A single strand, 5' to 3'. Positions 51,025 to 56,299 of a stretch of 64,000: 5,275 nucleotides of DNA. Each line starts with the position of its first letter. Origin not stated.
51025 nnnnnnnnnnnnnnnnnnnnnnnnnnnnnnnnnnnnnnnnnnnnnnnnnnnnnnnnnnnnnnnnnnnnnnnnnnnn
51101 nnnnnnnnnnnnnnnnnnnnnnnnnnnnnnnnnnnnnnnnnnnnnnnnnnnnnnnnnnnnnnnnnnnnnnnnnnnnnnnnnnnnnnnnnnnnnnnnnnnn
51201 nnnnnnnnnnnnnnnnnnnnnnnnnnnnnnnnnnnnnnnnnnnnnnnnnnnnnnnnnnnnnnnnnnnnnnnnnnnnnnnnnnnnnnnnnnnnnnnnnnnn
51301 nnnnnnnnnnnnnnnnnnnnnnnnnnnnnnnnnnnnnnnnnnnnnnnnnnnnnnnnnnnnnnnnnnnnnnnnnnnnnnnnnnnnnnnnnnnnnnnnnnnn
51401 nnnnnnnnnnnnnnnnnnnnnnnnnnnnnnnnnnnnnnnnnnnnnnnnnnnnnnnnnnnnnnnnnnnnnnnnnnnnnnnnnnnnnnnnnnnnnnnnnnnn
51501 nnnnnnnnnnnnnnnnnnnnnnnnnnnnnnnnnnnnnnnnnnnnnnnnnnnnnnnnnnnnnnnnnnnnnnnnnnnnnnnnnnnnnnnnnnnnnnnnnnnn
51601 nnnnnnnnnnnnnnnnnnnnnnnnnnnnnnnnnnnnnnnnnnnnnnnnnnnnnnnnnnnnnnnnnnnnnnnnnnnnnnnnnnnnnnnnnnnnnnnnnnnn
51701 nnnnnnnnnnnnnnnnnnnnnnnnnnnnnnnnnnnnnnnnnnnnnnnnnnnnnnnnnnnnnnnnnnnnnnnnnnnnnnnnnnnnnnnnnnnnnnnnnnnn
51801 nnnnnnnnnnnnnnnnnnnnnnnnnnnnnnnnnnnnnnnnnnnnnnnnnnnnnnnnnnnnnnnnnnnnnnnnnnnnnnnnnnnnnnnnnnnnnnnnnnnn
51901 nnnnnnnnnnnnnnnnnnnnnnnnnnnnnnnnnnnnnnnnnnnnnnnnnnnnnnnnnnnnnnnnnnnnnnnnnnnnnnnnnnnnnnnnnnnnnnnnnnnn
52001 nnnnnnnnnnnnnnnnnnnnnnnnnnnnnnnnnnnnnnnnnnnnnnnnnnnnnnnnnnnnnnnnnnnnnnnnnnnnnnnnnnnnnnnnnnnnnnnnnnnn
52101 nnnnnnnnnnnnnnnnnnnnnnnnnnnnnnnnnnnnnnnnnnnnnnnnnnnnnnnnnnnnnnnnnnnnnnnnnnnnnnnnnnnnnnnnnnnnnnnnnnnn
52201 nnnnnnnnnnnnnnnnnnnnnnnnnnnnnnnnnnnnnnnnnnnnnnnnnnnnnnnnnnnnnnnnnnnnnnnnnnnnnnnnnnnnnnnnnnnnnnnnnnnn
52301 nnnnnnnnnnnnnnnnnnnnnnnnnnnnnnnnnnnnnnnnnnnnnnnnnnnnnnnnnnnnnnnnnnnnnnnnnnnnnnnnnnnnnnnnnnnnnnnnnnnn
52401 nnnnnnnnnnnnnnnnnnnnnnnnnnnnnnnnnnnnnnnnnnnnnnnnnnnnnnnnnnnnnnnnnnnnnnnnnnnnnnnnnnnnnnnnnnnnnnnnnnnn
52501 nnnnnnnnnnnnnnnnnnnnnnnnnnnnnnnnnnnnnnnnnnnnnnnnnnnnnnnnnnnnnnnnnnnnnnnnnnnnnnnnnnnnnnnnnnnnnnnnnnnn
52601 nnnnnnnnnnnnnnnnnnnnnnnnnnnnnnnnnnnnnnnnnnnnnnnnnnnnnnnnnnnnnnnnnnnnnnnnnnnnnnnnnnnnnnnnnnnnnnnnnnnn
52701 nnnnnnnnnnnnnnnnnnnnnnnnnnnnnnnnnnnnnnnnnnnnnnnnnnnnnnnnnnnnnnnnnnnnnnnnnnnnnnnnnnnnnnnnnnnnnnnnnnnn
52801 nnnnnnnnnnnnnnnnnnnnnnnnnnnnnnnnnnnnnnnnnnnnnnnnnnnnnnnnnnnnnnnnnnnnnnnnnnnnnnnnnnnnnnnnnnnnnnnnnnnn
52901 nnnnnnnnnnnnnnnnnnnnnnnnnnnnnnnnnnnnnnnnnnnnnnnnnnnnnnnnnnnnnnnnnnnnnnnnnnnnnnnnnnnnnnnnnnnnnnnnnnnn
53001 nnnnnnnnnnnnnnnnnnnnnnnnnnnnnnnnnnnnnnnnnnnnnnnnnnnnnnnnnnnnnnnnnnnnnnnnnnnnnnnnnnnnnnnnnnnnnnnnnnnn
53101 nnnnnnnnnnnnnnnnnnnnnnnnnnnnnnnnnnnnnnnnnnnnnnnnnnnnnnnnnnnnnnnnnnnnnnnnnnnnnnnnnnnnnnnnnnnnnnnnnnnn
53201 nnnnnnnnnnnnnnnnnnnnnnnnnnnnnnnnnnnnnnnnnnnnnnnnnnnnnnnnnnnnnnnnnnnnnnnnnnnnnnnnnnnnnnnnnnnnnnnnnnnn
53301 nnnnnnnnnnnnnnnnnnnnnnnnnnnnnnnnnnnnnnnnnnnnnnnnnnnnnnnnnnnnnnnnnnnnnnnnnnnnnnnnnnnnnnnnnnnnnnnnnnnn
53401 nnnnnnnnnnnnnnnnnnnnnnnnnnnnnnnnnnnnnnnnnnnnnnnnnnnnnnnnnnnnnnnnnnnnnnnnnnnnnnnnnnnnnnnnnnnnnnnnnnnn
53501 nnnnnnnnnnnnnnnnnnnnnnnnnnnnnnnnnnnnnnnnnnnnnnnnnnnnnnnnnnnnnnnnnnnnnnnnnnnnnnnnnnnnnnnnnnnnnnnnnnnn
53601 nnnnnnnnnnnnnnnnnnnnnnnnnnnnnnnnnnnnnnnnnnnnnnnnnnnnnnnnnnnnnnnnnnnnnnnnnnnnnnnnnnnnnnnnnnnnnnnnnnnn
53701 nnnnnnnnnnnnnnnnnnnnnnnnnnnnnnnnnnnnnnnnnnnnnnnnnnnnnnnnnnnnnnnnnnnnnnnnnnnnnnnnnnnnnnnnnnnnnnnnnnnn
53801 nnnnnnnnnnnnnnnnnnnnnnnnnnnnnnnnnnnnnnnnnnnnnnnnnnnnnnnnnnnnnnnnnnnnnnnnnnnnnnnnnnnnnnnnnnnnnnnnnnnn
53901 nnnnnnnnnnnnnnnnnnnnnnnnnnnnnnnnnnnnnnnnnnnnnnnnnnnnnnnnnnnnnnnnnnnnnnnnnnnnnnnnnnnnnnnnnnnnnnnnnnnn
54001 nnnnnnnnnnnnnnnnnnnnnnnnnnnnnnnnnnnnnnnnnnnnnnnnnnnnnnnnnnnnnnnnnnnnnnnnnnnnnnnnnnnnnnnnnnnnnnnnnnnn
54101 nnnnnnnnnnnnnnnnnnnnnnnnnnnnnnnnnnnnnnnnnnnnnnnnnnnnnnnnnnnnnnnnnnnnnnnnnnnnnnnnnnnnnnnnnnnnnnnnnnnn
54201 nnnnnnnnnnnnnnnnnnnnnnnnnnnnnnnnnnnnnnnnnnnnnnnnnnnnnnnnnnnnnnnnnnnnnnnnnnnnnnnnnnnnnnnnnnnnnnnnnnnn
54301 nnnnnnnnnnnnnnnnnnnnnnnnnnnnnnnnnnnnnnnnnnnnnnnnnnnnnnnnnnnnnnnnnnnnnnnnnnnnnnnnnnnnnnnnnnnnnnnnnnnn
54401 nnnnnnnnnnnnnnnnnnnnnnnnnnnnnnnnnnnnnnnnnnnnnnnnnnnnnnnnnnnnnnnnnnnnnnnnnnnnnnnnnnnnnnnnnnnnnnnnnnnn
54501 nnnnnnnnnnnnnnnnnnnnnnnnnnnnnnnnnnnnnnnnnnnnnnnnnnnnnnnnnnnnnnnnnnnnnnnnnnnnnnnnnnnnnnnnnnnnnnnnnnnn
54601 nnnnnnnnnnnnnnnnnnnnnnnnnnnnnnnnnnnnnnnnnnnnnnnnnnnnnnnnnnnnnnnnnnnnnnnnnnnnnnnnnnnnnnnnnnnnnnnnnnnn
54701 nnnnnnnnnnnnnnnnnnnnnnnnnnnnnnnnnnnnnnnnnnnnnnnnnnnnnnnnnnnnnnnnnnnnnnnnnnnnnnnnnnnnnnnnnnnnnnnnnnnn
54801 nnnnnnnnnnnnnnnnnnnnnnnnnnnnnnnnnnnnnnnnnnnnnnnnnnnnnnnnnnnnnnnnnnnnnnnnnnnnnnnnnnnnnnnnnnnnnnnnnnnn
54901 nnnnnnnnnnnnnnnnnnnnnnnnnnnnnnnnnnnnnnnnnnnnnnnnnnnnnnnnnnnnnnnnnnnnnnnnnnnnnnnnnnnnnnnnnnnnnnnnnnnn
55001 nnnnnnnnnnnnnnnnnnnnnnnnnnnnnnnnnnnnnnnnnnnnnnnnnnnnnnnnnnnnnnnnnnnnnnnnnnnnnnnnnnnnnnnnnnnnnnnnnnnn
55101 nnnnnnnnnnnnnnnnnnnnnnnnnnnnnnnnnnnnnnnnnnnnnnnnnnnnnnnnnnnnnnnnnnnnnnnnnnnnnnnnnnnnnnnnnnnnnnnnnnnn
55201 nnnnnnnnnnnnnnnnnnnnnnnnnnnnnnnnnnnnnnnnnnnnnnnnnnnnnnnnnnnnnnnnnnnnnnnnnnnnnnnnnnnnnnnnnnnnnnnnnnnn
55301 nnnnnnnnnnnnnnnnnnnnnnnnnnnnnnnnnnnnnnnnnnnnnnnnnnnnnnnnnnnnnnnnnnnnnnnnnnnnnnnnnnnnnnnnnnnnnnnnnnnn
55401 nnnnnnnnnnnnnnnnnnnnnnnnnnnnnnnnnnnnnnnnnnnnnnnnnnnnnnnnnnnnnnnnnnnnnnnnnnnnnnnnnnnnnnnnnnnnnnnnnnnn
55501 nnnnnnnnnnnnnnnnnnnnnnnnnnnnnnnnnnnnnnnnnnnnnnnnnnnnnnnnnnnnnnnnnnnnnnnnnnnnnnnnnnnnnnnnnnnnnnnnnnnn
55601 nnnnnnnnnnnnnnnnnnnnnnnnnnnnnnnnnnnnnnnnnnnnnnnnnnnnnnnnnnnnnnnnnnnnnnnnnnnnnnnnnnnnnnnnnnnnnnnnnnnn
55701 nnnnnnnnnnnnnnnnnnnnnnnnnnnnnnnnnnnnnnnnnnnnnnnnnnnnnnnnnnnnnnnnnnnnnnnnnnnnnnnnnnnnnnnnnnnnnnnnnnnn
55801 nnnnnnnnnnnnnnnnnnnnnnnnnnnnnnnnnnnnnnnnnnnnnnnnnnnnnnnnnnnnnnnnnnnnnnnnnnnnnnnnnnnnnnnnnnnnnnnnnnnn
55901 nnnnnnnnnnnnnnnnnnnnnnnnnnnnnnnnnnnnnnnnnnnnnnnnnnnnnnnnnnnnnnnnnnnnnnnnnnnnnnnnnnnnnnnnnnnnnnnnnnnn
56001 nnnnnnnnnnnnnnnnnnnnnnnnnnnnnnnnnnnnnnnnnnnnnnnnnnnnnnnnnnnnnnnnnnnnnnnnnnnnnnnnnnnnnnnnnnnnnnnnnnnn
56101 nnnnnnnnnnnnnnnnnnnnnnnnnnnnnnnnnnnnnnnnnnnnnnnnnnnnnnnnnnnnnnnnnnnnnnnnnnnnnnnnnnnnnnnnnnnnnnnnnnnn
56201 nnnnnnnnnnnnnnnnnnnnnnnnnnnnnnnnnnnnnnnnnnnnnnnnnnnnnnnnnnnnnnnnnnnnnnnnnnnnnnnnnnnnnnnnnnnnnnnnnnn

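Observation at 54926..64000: Actinobacterial Csc/WxL-like cell-surface cluster extended by a cysteine-less sortase homologue and two PstS-fold proteins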

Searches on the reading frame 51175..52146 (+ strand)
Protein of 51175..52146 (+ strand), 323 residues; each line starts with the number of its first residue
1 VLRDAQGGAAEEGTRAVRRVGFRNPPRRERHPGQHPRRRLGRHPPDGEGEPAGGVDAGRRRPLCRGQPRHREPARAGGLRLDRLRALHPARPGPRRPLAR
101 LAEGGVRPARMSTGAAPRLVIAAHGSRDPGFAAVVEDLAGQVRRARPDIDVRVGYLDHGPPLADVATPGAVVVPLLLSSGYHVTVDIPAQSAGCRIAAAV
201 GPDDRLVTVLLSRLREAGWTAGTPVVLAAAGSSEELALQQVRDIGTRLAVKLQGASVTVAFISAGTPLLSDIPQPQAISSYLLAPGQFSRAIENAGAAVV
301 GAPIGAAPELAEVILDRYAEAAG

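Call 92: search_protein_families(library=pfam, proteins=[window:51175-52146:+], max_evalue=0.001)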
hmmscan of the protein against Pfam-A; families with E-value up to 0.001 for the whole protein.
window:51175-52146:+ (323 aa): 1 family
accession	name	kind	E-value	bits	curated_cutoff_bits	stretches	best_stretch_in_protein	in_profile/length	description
PF01903.22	CbiX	-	1.4e-13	51.4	22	1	124-192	1-77/106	CbiX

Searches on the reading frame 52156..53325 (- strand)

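Call 92: search_protein_families(library=pfam, proteins=[window:52156-53325:-], max_evalue=0.001)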
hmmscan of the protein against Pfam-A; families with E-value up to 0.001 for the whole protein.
window:52156-53325:- (389 aa): 2 families
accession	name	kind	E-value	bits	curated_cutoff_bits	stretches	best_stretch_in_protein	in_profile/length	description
PF00877.26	NLPC_P60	-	2.6e-25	88.9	23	1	283-379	1-93/105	NlpC/P60 family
PF05382.19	Amidase_5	-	0.00065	20.1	21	0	289-379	22-120/142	Bacteriophage peptidoglycan hydrolase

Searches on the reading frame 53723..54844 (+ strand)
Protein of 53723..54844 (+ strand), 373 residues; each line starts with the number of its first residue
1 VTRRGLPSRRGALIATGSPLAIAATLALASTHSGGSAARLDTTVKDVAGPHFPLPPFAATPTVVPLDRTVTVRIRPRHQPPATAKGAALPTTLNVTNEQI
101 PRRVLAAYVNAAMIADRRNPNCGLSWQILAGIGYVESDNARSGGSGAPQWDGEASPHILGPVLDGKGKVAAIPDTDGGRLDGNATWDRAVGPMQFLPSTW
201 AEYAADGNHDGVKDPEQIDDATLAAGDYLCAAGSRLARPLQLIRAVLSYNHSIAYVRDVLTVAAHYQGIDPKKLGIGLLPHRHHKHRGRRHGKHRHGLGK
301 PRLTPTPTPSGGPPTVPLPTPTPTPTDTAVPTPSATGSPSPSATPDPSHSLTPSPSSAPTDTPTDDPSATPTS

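Call 92: search_protein_families(library=pfam, proteins=[window:53723-54844:+], max_evalue=0.001)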
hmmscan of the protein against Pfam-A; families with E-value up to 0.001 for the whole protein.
window:53723-54844:+ (373 aa): 1 family
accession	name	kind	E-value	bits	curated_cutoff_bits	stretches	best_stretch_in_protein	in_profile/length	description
PF13406.11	SLT_2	-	5.2e-08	32.9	24.3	1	184-235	150-202/292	Transglycosylase SLT domain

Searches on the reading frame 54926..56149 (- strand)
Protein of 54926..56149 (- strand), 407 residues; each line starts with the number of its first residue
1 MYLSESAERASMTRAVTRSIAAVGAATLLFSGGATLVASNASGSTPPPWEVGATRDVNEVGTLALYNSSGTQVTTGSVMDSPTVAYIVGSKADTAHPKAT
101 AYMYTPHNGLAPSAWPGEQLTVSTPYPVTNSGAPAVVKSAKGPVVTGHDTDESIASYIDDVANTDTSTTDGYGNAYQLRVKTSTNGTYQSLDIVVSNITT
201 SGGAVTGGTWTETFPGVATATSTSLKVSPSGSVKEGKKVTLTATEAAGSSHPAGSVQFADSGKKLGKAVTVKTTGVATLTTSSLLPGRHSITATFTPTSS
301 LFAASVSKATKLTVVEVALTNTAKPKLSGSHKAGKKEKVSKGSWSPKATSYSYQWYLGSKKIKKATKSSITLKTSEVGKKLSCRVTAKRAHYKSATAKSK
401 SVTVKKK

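Call 3: search_protein_families(library=pfam, proteins=[window:54926-56149:-], max_evalue=0.1)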
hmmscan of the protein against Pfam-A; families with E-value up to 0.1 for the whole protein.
window:54926-56149:- (407 aa): 1 family
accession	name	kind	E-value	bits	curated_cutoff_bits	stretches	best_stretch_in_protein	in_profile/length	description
PF16640.11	Big_3_5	-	8.9e-15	55.5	35.5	1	229-314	4-87/88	Bacterial Ig-like domain (group 3)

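Call 4: search_protein_families(library=ncbifam, proteins=[window:54926-56149:-], max_evalue=0.1)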
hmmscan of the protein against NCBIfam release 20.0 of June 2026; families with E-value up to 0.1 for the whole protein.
window:54926-56149:- (407 aa): 0 families
